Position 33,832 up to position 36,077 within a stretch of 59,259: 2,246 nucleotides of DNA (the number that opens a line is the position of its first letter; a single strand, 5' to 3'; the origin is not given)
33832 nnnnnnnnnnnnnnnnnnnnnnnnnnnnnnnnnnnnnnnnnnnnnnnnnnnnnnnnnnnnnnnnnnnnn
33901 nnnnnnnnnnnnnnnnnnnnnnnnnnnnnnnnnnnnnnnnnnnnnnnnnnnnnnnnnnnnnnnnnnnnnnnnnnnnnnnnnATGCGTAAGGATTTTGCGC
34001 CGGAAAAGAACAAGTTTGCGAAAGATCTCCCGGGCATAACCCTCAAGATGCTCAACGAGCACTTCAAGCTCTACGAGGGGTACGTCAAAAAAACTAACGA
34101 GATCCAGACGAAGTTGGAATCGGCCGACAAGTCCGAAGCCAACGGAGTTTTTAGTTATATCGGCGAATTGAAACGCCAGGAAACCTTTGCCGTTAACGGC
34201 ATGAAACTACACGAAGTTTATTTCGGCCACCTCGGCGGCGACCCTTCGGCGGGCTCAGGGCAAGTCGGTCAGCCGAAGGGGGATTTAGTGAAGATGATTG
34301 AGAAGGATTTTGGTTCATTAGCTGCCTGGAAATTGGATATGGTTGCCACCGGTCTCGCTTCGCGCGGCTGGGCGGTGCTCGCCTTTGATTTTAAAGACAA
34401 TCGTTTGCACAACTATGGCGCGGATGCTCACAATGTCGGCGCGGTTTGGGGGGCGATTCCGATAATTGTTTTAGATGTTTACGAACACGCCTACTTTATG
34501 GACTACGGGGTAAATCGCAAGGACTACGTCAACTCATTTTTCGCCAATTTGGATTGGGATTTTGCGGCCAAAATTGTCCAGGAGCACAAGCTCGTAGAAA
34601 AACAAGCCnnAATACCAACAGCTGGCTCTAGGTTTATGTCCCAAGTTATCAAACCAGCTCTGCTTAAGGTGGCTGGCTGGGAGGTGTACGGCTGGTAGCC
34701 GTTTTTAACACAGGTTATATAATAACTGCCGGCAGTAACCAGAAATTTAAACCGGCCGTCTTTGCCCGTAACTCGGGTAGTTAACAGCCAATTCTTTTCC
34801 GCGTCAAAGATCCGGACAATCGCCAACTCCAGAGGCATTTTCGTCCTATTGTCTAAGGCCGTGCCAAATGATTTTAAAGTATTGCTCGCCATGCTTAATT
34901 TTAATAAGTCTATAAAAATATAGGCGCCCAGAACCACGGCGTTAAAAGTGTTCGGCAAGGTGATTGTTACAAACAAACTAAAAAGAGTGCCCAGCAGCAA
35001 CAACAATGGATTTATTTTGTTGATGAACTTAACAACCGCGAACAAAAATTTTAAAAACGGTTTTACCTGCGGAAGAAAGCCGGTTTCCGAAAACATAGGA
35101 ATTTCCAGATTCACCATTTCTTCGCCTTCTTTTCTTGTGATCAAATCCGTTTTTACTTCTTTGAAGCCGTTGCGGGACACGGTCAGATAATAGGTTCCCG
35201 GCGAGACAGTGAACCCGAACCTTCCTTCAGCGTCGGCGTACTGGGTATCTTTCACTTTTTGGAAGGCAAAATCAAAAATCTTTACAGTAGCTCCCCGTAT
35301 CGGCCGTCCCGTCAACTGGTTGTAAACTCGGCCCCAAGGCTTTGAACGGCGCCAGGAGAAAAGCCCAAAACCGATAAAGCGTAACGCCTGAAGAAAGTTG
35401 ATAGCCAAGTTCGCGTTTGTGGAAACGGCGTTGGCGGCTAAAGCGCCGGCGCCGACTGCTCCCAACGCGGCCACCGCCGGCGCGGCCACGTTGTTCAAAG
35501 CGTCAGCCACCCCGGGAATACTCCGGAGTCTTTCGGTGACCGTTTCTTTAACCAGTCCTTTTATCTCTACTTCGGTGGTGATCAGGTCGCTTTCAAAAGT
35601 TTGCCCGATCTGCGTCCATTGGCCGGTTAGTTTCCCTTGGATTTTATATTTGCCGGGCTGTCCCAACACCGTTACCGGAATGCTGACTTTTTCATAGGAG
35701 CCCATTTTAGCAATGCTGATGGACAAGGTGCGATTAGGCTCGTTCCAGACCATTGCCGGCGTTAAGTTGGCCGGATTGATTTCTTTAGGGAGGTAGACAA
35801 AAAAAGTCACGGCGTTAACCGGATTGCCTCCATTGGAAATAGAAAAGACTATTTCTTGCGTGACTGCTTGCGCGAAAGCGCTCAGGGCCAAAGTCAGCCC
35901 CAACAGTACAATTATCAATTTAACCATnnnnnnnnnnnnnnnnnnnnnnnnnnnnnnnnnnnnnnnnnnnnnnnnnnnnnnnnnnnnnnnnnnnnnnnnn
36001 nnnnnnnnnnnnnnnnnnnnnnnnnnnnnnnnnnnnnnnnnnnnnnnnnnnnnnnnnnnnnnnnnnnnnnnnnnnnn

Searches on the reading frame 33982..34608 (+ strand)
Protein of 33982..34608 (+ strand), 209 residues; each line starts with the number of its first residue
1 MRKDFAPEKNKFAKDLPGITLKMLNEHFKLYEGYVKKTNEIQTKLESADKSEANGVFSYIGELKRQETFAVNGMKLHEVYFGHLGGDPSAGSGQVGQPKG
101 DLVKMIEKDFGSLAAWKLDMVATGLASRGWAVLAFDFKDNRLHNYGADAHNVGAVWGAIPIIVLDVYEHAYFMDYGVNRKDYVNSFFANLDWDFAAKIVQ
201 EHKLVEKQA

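Call 50: search_protein_families(library=pfam, proteins=[window:33982-34608:+], max_evalue=0.001)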
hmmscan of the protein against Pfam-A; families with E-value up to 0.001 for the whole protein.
window:33982-34608:+ (209 aa): 2 families
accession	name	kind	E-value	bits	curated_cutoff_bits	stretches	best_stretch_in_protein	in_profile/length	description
PF02777.23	Sod_Fe_C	-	2.4e-24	85.7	20.9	1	98-197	1-101/102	Iron/manganese superoxide dismutases, C-terminal domain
PF00081.27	Sod_Fe_N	-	0.00051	20.9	27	1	18-84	17-81/82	Iron/manganese superoxide dismutases, alpha-hairpin domain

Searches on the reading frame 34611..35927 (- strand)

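Call 50: search_protein_families(library=pfam, proteins=[window:34611-35927:-], max_evalue=0.001)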
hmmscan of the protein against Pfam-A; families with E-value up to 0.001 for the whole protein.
window:34611-35927:- (439 aa): 3 families
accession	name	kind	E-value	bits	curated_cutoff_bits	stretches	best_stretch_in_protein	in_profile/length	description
PF13620.12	CarboxypepD_reg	-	2e-21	76.6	32.3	2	199-270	4-74/82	Carboxypeptidase regulatory-like domain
PF13715.12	CarbopepD_reg_2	-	2.1e-10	40.9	32.2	1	199-275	3-75/88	CarboxypepD_reg-like domain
PF08308.17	PEGA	-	0.00034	20.9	20.8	0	241-267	32-58/71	PEGA domain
